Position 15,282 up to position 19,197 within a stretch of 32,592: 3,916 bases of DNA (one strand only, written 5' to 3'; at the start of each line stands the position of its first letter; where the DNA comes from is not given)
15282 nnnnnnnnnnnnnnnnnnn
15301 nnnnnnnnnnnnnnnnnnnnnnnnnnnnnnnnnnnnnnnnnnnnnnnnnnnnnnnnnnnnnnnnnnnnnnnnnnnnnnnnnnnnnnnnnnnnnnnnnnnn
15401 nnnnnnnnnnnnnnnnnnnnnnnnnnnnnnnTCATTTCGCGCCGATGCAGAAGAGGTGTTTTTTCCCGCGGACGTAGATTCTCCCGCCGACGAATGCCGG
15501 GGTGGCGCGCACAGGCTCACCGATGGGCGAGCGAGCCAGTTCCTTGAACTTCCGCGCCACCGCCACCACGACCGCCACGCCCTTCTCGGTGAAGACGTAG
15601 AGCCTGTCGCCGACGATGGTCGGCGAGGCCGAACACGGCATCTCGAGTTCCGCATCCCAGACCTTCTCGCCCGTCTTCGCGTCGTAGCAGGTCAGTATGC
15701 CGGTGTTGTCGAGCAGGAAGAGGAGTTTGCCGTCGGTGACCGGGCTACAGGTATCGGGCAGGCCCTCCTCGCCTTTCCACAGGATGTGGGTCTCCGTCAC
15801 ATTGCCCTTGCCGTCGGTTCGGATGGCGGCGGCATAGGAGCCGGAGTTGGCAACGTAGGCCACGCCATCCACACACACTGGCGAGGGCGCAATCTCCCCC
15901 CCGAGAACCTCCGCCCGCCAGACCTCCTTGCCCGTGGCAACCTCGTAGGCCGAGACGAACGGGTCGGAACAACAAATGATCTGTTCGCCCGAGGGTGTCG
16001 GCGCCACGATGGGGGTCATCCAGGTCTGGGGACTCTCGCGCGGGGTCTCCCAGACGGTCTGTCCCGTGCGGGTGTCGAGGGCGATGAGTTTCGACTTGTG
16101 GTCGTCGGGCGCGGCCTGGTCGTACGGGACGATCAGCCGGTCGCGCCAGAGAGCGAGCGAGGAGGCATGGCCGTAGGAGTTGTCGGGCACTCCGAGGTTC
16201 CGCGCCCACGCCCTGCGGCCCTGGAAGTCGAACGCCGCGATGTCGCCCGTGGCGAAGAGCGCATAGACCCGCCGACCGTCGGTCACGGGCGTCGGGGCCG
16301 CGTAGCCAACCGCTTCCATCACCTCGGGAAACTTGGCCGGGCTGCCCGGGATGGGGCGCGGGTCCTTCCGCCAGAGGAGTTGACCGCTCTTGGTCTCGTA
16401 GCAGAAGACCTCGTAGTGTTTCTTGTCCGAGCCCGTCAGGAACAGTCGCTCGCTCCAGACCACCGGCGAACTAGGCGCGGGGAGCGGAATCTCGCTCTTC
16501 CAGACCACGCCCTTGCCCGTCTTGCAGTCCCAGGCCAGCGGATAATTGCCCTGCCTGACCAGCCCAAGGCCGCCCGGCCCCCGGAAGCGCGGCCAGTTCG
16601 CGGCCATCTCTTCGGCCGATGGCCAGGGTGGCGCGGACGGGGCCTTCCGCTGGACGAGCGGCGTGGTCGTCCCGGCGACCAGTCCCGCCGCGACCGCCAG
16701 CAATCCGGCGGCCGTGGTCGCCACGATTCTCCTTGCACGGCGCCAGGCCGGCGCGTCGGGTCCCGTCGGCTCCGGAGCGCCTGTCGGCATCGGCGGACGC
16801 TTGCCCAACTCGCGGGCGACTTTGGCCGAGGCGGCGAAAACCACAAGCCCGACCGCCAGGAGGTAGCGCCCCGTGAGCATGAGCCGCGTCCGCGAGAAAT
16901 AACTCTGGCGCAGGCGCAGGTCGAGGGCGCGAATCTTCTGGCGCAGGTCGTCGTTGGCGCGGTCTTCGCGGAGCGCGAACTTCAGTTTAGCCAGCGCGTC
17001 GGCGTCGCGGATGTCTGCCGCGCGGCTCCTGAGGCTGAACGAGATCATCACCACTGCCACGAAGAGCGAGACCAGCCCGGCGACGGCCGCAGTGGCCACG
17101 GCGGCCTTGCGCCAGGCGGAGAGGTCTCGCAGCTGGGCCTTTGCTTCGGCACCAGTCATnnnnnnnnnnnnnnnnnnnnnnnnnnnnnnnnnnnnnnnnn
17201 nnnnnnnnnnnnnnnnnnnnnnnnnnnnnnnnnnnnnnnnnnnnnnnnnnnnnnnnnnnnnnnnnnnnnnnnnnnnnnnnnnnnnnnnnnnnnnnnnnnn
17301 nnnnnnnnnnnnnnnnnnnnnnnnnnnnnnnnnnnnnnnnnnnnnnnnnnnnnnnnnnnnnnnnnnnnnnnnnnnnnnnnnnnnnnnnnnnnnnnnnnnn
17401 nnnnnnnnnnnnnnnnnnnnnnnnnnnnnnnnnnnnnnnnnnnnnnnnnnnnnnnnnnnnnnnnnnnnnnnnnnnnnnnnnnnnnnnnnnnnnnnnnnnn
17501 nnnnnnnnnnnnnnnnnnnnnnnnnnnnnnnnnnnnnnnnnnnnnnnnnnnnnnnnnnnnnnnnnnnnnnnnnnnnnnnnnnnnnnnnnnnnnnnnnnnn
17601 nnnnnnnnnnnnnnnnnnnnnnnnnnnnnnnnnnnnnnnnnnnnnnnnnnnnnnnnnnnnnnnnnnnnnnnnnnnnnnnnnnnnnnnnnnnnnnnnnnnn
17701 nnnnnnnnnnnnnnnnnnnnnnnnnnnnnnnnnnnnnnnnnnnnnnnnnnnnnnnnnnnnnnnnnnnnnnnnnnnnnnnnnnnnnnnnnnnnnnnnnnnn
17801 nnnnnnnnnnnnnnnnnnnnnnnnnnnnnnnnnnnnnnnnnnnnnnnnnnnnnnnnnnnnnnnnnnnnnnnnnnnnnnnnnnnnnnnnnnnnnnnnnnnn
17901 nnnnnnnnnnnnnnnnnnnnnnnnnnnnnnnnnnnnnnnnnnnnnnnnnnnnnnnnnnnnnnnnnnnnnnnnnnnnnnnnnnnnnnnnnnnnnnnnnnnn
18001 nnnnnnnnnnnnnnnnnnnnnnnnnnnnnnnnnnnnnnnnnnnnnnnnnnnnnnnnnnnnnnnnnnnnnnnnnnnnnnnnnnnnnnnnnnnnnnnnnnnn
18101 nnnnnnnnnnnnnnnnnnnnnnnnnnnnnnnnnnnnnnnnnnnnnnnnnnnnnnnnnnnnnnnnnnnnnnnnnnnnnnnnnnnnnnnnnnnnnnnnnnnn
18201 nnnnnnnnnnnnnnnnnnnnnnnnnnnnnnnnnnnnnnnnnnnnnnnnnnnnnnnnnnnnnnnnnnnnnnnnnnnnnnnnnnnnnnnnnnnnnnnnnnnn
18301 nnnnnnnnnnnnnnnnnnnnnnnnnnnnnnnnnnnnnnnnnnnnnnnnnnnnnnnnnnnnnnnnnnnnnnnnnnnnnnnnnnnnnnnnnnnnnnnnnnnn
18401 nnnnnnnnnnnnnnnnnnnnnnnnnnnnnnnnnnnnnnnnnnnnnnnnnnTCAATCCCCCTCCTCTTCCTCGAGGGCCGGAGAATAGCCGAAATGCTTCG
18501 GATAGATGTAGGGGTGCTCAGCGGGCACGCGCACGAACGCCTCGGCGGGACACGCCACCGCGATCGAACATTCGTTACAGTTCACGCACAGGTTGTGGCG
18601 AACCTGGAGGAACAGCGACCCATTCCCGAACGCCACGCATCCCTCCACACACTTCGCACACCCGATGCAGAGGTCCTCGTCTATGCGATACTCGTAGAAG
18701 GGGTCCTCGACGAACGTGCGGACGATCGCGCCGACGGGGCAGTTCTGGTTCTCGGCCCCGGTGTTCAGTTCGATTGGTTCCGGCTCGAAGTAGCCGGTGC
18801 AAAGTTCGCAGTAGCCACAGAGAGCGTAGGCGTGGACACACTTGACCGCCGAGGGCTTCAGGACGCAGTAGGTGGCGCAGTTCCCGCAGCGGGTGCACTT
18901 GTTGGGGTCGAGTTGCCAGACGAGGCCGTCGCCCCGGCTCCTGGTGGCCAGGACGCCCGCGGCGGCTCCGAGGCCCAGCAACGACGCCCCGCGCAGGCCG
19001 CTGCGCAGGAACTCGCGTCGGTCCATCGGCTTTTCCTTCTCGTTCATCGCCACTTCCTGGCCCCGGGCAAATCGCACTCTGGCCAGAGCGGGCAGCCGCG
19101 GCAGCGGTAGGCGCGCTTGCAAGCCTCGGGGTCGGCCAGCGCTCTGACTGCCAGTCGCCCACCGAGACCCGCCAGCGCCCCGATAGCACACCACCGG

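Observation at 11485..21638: Translationally coupled eight-gene operon that combines a cytoplasmic NADH-flavoprotein module with a NapGH-like transmembrane FeS relay and extracytoplasmic beta-propellers: candidate undescribed electron conduit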

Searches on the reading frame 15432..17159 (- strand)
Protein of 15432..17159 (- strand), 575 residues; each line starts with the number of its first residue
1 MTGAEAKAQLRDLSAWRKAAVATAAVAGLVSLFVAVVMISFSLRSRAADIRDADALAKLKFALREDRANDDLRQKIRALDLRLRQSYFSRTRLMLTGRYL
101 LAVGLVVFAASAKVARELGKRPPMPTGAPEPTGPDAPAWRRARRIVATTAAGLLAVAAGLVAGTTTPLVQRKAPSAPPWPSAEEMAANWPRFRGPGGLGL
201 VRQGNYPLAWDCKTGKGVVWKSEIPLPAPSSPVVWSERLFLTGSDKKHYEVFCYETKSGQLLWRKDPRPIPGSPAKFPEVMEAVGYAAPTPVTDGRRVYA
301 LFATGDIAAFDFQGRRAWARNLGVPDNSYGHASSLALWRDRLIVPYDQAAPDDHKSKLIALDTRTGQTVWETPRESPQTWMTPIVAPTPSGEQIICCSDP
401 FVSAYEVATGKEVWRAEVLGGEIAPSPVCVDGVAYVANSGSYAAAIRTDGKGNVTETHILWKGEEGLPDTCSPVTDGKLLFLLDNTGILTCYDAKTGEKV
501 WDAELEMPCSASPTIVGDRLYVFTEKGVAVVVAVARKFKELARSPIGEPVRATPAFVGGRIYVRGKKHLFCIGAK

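Call 4: search_protein_families(library=pfam, proteins=[window:15432-17159:-], max_evalue=0.01)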
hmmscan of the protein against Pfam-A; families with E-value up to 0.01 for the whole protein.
window:15432-17159:- (575 aa): 4 families
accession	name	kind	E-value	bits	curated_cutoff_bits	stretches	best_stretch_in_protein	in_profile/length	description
PF13360.13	PQQ_2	-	2.6e-28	99.7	27.6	3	470-532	26-86/233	Outer membrane protein assembly factor BamB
PF13570.13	Beta-prop_ACSF4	-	2.1e-15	57.4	133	1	354-556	27-263/329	Beta-alanine-activating enzyme, beta-propeller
PF01011.28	PQQ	-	4.6e-09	36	26.7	0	472-514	541-585/595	Glucose/ethanol/alcohol dehydrogenase, beta-propeller domain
PF25293.1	Beta-prop_EMC1_N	-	0.0031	17.7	34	0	362-418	91-147/219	EMC1 N-terminal beta-propeller domain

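Call 5: search_protein_families(library=ncbifam, proteins=[window:15432-17159:-], max_evalue=0.01)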
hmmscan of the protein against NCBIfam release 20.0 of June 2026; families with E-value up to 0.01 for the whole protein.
window:15432-17159:- (575 aa): 6 families
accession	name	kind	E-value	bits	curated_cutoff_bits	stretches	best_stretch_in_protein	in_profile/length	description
TIGR03300.1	assembly_YfgL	equivalog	2.8e-19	69.1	285.2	2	287-447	57-206/377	outer membrane protein assembly factor BamB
NF008351.0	PRK11138.1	equivalog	1.1e-12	47.1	423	2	286-372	60-146/394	outer membrane protein assembly factor BamB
TIGR04528.1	acido_non_PQQ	subfamily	1.9e-12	46.7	650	2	354-439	399-483/493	acido-empty-quinoprotein group A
TIGR03075.1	PQQ_enz_alc_DH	subfamily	7.4e-12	44.6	480.05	2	353-422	127-203/530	PQQ-dependent dehydrogenase, methanol/ethanol family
TIGR03074.1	PQQ_membr_DH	subfamily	2.5e-06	25.6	832.65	0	472-515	704-749/783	membrane-bound PQQ-dependent dehydrogenase, glucose/quinate/shikimate family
NF041516.1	PA2928_fam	subfamily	1.4e-05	24.7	70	0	355-421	68-132/376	PA2928 family protein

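Call 29: search_solved_structures(query=window:15432-17159:-, max_evalue=0.1)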
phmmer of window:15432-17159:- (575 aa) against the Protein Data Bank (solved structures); distinct sequences matched with E-value up to 0.1: 35.
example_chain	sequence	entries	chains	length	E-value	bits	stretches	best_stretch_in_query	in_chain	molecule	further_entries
4mh1_A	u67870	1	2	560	3.7e-09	38.9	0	422-516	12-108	Sorbose dehydrogenase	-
8prj_A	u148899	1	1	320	3.1e-08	35.9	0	399-451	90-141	v31Bagel8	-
6l8a_A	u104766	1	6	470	5.1e-08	35.2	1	213-446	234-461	Tetrathionate hydrolase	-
7cqy_A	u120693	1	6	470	5.4e-08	35.1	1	213-446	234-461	Tetrathionate hydrolase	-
22vi_A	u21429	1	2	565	4.8e-07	32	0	356-417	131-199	Quinohemoprotein alcohol dehydrogenase ADH-IIG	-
4imm_A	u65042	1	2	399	1.4e-06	30.4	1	358-530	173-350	Outer membrane assembly lipoprotein YfgL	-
1flg_A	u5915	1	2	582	7.9e-06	28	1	351-448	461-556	PROTEIN (QUINOPROTEIN ETHANOL DEHYDROGENASE)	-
8orr_AAA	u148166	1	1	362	2.6e-05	26.3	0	212-501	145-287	Outer membrane protein assembly factor BamB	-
2yh3_A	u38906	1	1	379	5.5e-05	25.2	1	293-533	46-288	LIPOPROTEIN YFGL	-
3q54_A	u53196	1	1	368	0.00019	23.4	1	294-535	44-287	Outer membrane assembly lipoprotein YfgL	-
4hdj_A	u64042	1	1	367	0.00019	23.4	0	463-561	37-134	Outer membrane protein assembly factor BamB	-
5ljo_B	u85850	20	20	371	0.00019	23.4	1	294-535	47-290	Outer membrane protein assembly factor BamB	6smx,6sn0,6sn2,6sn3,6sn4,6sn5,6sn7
5ayw_B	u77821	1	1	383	0.0002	23.3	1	294-534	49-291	Outer membrane protein assembly factor BamB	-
8spr_B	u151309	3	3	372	0.0002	23.3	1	294-535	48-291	Outer membrane protein assembly factor BamB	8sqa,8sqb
9pxg_B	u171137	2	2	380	0.0002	23.3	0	463-562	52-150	Outer membrane protein assembly factor BamB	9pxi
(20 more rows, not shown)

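Call 53: list_cluster_members(proteins=[P0001, window:15432-17159:-, window:11485-13047:-, window:19044-19244:-])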
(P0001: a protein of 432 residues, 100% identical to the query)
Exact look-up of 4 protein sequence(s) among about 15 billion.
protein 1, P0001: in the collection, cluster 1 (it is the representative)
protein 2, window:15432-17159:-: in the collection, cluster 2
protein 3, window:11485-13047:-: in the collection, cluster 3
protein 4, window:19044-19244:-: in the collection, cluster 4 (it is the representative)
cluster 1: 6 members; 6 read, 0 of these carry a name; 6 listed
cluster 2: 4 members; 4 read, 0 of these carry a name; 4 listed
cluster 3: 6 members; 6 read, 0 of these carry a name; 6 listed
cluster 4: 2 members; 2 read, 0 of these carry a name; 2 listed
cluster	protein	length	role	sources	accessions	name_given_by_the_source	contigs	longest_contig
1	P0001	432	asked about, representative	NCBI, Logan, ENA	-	-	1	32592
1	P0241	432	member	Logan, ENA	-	-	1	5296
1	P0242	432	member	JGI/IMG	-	-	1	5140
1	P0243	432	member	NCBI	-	-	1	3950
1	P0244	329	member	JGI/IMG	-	-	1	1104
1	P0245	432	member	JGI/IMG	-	-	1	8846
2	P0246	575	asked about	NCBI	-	-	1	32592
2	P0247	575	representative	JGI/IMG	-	-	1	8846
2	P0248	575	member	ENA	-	-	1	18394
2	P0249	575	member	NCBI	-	-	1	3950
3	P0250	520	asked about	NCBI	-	-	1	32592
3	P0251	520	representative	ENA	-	-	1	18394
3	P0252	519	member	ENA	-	-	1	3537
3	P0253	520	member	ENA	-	-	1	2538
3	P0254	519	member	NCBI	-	-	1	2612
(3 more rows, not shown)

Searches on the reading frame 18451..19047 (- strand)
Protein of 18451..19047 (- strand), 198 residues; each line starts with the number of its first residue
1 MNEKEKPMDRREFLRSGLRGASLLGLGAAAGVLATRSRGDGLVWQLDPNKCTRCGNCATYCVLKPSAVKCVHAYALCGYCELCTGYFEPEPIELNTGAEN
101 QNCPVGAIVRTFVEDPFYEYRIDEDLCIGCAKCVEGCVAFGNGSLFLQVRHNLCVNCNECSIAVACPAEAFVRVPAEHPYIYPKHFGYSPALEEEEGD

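Call 4: search_protein_families(library=pfam, proteins=[window:18451-19047:-], max_evalue=0.01)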
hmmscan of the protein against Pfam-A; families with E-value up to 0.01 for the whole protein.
window:18451-19047:- (198 aa): 7 families
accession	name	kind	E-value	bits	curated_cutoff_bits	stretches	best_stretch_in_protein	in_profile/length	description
PF12837.12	Fer4_6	-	6.7e-09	35.7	25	1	121-137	3-19/24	4Fe-4S binding domain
PF12838.12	Fer4_7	-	2.4e-07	31.6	27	1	102-137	11-48/52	4Fe-4S dicluster domain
PF00037.32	Fer4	-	3.9e-06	26.9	21.1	2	46-61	3-18/24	4Fe-4S binding domain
PF13237.11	Fer4_10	-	1.6e-05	25.2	25.5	1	121-137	3-19/53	4Fe-4S dicluster domain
PF12797.12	Fer4_2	-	6.7e-05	23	24.5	2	121-137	4-20/22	4Fe-4S binding domain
PF13187.11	Fer4_9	-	0.00029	21.3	27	0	101-137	10-47/52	4Fe-4S dicluster domain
PF14697.11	Fer4_21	-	0.00071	20.1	35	1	121-170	2-55/59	4Fe-4S dicluster domain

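Call 5: search_protein_families(library=ncbifam, proteins=[window:18451-19047:-], max_evalue=0.01)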
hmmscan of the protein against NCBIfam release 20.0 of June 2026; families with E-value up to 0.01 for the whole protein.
window:18451-19047:- (198 aa): 8 families
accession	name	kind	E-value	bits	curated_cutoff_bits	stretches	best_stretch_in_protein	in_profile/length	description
NF058577.1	FdxA_fam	equivalog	7.3e-08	32.5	65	2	96-137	12-48/52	4Fe-4S ferredoxin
NF045874.1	Vhu_polyferre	exception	0.00018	20.3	600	0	45-94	55-103/381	F420-non-reducing hydrogenase associated-polyferredoxin VhuB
NF007382.0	PRK09898.1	equivalog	0.00048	19.7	213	1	101-171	133-198/208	ferredoxin-like protein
TIGR02912.1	sulfite_red_C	equivalog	0.00056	19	324.1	1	119-175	163-222/314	sulfite reductase subunit C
TIGR03336.1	IOR_alpha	equivalog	0.0025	16.2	650.9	1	114-171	539-595/595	indolepyruvate ferredoxin oxidoreductase subunit alpha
TIGR01944.1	rnfB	subfamily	0.0032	17.1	68.7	1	122-176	110-165/190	RnfABCDGE type electron transport complex subunit B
NF007012.0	PRK09476.1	equivalog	0.0033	16.6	269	0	45-73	180-208/254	ferredoxin-type protein NapG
TIGR02936.1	fdxN_nitrog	equivalog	0.01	16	80.55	1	116-137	12-33/91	ferredoxin III, nif-specific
